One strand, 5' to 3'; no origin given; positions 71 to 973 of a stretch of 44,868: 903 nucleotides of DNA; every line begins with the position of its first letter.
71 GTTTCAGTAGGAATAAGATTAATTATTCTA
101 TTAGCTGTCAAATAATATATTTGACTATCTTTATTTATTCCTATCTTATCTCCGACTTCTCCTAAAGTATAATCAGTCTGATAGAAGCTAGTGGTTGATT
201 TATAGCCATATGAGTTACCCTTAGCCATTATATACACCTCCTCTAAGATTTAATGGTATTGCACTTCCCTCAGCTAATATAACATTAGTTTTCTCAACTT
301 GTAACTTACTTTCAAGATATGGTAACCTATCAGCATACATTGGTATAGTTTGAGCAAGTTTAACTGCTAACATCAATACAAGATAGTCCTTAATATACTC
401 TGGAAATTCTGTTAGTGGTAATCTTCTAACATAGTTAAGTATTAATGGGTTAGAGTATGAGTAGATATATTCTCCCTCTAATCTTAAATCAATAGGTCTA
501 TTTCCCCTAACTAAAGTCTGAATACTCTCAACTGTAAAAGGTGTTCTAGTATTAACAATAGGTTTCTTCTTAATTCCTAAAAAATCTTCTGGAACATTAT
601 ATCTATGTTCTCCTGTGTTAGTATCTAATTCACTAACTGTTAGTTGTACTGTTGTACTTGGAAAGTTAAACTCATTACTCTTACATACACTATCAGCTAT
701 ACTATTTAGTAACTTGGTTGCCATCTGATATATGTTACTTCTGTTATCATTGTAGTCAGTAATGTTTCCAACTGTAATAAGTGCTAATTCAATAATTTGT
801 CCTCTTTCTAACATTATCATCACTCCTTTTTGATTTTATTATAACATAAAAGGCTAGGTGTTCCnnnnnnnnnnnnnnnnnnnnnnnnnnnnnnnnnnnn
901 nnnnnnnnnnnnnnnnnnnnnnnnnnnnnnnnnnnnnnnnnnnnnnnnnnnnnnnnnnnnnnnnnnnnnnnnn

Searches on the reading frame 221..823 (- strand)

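Call 5: search_protein_families(library=pfam, proteins=[window:221-823:-], max_evalue=0.1)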
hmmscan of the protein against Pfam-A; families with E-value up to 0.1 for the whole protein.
window:221-823:- (200 aa): 0 families

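Call 6: search_protein_families(library=phrogs, proteins=[window:221-823:-], max_evalue=0.01)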
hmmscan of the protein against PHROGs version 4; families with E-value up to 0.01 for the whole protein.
window:221-823:- (200 aa): 1 family
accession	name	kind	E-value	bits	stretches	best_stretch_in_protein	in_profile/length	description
phrog_394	-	tail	6.6e-17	62.6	1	9-180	6-165/190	tail protein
